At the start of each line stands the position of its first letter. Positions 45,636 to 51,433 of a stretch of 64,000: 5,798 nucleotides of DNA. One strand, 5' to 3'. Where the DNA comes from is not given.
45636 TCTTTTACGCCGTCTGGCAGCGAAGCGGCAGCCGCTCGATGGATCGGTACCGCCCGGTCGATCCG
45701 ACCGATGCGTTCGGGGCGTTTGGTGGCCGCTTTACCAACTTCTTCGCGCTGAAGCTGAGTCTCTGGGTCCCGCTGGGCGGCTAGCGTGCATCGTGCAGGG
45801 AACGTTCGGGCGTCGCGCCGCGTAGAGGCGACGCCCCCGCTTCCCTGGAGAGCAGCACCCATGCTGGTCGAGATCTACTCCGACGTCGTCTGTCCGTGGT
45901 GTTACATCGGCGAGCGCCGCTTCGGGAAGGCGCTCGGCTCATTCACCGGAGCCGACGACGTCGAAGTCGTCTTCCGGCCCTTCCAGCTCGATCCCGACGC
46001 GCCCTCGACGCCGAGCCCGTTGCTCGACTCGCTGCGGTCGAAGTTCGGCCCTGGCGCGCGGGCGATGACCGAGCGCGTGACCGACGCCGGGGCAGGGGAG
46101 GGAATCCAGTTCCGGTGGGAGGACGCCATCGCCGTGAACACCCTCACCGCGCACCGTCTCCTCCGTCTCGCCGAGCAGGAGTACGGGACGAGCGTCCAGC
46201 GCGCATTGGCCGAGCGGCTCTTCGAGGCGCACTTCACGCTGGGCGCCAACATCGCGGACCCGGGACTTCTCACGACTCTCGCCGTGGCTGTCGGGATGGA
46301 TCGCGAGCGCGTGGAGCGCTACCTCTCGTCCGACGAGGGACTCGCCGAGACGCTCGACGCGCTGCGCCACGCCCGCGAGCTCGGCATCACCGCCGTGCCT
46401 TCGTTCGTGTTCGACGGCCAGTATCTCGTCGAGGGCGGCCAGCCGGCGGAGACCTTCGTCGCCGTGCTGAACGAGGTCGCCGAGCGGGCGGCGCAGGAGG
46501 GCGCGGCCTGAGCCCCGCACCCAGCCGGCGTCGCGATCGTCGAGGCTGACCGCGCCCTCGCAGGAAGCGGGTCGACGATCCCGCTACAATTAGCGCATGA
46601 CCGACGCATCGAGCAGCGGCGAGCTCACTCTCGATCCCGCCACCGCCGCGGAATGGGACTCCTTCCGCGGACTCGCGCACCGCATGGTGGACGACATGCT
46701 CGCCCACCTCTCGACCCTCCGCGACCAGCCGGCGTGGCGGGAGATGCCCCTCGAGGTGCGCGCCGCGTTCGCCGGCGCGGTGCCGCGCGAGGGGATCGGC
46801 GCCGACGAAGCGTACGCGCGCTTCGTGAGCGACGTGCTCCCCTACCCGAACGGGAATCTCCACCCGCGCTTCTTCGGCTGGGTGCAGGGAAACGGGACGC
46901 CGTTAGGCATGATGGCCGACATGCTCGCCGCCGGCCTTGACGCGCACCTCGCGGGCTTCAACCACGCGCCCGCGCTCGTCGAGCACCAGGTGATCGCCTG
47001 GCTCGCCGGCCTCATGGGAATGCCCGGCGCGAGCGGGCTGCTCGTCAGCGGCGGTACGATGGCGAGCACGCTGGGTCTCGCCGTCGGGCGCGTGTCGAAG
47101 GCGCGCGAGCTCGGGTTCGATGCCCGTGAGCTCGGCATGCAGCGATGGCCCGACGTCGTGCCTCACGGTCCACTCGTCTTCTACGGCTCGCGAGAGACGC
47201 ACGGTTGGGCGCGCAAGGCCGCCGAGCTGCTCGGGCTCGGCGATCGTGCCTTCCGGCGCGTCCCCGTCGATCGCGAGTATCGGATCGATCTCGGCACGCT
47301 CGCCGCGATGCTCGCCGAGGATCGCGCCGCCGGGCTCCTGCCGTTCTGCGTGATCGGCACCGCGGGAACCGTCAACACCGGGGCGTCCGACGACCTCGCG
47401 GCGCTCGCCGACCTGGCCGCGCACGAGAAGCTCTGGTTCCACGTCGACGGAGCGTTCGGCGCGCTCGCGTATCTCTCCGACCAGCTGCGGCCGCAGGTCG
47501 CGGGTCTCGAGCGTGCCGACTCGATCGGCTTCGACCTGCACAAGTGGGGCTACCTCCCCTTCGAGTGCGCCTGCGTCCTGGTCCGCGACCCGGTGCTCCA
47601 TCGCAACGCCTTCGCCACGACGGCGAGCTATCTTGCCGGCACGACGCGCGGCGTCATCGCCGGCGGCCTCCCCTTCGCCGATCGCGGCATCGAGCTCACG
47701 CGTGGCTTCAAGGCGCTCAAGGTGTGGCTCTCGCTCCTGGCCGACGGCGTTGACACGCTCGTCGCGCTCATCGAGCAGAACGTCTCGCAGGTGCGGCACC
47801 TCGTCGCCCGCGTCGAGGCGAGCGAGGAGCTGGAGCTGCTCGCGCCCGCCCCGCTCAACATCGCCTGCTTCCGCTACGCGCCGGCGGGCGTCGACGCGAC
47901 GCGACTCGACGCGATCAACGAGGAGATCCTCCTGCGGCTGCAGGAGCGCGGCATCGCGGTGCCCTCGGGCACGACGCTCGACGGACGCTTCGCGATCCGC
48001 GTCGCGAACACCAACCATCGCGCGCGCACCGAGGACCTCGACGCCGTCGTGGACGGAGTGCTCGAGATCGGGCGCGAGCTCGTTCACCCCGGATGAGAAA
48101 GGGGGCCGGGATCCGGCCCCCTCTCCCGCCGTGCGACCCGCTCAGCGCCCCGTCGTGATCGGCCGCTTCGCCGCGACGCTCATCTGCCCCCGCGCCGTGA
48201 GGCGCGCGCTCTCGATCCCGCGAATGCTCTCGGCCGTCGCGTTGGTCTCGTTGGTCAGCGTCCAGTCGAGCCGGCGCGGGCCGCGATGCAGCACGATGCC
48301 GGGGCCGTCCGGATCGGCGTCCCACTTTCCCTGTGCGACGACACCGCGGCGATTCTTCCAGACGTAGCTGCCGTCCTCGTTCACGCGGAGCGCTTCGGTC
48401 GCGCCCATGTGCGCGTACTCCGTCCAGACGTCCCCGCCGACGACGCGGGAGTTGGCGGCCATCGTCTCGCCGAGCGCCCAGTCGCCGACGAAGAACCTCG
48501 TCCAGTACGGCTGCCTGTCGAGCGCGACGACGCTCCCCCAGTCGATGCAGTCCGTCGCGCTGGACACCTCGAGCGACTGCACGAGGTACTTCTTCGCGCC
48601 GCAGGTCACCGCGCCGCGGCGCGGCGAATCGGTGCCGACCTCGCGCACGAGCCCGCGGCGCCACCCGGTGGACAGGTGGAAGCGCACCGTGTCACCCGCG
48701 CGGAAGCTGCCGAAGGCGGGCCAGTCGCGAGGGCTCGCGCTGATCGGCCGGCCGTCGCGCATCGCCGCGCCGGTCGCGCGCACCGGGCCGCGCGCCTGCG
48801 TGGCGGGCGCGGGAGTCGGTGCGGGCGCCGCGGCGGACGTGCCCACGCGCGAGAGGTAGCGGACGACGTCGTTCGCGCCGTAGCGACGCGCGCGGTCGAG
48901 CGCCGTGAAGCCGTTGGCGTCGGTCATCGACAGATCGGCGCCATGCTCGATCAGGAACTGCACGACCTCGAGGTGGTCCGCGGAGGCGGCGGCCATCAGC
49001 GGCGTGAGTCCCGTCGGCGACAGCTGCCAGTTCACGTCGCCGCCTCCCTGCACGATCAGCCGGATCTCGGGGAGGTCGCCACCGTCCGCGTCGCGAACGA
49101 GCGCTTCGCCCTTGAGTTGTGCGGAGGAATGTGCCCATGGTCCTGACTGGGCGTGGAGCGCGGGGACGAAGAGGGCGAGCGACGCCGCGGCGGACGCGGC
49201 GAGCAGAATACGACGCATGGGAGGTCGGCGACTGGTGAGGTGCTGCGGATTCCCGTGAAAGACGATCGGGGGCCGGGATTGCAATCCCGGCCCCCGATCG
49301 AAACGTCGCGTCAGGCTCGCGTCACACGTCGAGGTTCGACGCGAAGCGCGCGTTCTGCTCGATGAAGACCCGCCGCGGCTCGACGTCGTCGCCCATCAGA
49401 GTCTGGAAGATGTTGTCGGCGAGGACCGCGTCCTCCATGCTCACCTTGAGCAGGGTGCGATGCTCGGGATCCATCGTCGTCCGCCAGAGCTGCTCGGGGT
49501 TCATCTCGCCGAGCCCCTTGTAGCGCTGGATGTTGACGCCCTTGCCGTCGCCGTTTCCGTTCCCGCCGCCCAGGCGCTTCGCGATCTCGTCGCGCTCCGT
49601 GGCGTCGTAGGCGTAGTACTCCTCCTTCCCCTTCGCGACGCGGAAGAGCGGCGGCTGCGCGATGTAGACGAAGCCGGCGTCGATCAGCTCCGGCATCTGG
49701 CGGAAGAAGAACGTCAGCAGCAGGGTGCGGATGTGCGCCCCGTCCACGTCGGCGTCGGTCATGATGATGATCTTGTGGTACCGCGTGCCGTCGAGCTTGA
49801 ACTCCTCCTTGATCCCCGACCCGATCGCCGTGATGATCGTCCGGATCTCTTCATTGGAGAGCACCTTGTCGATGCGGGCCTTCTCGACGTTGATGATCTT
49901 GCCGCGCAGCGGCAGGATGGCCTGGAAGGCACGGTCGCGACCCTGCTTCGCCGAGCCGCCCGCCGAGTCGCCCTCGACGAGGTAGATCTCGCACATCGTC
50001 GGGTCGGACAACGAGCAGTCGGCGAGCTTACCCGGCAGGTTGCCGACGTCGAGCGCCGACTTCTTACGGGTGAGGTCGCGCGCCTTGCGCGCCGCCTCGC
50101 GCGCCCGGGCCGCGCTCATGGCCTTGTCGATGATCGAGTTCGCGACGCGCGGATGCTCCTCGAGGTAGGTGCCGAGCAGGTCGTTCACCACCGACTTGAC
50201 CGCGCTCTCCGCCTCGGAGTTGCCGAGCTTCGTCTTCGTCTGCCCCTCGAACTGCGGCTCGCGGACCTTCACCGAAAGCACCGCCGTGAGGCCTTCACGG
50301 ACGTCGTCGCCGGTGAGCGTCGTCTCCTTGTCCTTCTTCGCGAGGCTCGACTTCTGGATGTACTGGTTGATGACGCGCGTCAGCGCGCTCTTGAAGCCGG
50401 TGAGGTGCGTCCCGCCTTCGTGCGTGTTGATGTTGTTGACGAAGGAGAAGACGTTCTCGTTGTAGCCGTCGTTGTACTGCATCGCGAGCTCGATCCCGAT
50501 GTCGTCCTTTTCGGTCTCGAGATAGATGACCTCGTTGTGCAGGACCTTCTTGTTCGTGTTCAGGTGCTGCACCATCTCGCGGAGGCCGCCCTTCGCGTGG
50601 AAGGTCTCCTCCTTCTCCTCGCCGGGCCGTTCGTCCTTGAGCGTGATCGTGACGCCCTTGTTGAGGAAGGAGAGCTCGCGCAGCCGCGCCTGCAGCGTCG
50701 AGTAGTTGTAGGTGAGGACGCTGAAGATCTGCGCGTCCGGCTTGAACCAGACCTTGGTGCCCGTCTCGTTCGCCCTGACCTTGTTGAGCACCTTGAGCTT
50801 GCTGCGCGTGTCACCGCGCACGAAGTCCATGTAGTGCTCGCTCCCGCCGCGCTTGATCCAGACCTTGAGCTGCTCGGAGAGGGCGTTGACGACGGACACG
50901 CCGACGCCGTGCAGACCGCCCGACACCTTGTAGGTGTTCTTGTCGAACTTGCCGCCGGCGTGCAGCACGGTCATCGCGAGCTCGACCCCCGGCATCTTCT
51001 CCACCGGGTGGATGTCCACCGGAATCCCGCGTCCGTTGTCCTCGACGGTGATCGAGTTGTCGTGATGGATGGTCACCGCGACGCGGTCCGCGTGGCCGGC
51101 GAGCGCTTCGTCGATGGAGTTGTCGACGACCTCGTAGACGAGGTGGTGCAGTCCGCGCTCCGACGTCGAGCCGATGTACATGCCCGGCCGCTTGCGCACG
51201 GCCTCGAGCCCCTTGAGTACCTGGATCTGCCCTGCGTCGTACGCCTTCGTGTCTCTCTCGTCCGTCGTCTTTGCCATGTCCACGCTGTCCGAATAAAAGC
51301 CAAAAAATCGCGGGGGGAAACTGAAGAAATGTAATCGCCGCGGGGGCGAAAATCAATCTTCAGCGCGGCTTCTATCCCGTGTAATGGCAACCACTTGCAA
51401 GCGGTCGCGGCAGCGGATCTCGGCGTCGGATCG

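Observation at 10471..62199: Hyper-abundant non-palindromic 8-mer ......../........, always in genes, in only two reading frames, forcing the rare TTA codon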

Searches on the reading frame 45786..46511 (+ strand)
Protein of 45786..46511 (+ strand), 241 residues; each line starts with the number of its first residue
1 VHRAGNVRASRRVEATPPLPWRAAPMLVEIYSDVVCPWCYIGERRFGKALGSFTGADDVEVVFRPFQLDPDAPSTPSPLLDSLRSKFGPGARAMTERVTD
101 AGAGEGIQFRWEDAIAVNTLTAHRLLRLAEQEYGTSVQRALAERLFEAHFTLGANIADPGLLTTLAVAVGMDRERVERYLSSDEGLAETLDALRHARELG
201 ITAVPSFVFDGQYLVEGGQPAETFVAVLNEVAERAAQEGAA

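Call 53: search_protein_families(library=pfam, proteins=[window:45786-46511:+])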
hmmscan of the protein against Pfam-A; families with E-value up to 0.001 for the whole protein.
window:45786-46511:+ (241 aa): 2 families
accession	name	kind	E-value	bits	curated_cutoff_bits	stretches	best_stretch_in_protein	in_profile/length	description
PF01323.26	DSBA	-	2e-34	119.5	25.6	1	28-227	2-189/191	DSBA-like thioredoxin domain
PF13462.12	Thioredoxin_4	-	1.1e-07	32.6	23.2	1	23-228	12-163/165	Thioredoxin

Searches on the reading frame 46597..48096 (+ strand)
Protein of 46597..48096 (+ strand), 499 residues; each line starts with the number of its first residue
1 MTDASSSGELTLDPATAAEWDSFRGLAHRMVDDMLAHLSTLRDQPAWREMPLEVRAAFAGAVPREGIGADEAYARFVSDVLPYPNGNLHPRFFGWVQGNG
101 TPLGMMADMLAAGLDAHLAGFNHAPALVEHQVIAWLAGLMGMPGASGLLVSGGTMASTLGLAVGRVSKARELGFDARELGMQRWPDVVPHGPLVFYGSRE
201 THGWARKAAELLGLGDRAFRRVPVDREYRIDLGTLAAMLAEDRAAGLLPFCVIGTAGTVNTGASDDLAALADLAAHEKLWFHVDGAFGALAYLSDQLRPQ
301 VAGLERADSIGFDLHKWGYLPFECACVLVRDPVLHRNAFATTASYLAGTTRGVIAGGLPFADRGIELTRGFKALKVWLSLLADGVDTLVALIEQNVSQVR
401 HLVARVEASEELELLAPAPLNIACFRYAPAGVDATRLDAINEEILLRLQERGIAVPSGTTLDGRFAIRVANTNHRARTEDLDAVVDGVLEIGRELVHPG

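Call 10: search_protein_families(library=pfam, proteins=[window:46597-48096:+])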
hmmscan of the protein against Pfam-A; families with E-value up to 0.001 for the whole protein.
window:46597-48096:+ (499 aa): 1 family
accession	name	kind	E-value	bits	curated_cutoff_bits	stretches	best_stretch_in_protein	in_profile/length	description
PF00282.25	Pyridoxal_deC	-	8.5e-49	166.7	27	1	89-427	39-374/375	Pyridoxal-dependent decarboxylase conserved domain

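Call 28: find_encoding_contigs(protein=window:46597-48096:+, flank=10000, max_places=6)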
Protein window:46597-48096:+ (499 aa): no gene with exactly this product is on record in the collection.

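Call 37: find_related_loci(query=window:46597-48096:+, collection=metagenome_contigs, flank=10000)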
Query window:46597-48096:+ (499 aa) in metagenome_contigs; peptide patterns used: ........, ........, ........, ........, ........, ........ (x = any residue, [..] = any of these).
600 stretches matched a pattern (row limit reached: there are more); 485 encode a relative of the query (tblastn E <= 1e-3); the best 80 are kept; 80 distinct loci.
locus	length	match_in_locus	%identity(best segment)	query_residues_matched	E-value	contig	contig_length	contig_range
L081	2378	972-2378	100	1-469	0e+0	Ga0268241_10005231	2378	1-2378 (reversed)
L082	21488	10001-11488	72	1-496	0e+0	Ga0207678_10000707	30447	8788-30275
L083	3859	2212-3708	72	1-499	0e+0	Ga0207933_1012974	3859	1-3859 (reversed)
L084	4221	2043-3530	72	1-496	0e+0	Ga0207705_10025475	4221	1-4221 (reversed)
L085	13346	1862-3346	71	1-495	0e+0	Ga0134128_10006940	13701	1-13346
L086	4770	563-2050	73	1-496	0e+0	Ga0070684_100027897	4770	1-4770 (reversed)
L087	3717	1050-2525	71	5-496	0e+0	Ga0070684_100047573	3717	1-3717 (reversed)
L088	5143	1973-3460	72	1-496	0e+0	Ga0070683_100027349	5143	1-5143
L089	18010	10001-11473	70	6-495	0e+0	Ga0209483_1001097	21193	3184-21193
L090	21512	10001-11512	70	3-496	0e+0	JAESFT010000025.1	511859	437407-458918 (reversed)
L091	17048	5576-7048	70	6-495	0e+0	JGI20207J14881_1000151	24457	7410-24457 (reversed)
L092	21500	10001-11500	70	9-496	0e+0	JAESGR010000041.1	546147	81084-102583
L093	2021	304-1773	66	5-496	0e+0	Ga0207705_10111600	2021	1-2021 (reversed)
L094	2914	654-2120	65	9-496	0e+0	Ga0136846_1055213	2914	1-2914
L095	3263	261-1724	66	9-495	0e+0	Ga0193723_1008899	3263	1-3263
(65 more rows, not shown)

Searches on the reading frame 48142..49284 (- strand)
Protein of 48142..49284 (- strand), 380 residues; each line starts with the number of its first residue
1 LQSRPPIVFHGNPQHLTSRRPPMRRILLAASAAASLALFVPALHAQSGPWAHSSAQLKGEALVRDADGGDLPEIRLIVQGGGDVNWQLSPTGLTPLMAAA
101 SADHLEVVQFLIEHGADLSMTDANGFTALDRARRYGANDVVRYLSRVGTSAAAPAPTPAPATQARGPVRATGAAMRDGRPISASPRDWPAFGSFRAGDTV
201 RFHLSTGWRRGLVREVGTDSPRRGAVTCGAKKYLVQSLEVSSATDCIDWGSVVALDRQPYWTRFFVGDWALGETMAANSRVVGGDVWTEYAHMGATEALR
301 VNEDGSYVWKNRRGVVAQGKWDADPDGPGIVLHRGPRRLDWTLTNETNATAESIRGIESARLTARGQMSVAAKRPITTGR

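Call 53: search_protein_families(library=pfam, proteins=[window:48142-49284:-])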
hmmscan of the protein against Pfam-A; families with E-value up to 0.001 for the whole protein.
window:48142-49284:- (380 aa): 6 families
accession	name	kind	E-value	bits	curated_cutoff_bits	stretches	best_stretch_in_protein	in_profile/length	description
PF12796.13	Ank_2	-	6.5e-14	52.7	27.3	1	69-145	8-80/90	Ankyrin repeats (3 copies)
PF00023.36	Ank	-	3.1e-12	46.4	21.1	1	92-122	2-32/33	Ankyrin repeat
PF13857.12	Ank_5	-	6.6e-10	39.6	27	1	91-132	14-56/56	Ankyrin repeats (many copies)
PF13606.12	Ank_3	-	2e-09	37.2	22.3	1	92-119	2-29/30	Ankyrin repeat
PF13637.12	Ank_4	-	3.5e-09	37.1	22.7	1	96-144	1-49/50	Ankyrin repeats (many copies)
PF24521.3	Ank_KRIT1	-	0.00024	21.3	80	0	60-114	48-107/149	KRIT1 ankyrin-repeats domain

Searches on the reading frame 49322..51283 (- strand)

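Call 53: search_protein_families(library=pfam, proteins=[window:49322-51283:-])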
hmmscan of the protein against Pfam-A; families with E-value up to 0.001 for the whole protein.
window:49322-51283:- (653 aa): 4 families
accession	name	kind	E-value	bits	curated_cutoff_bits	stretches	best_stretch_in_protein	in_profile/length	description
PF00204.31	DNA_gyraseB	-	8.8e-64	214.6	27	1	233-403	1-172/173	DNA gyrase B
PF00986.26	DNA_gyraseB_C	-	2.2e-31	108.2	29.8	1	581-642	2-63/63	DNA gyrase B subunit, carboxyl terminus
PF02518.31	HATPase_c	-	9.3e-20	71.6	26.4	1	42-184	3-109/111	Histidine kinase-, DNA gyrase B-, and HSP90-like ATPase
PF01751.28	Toprim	-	1.2e-18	67.5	23.1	1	432-543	1-95/96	Toprim domain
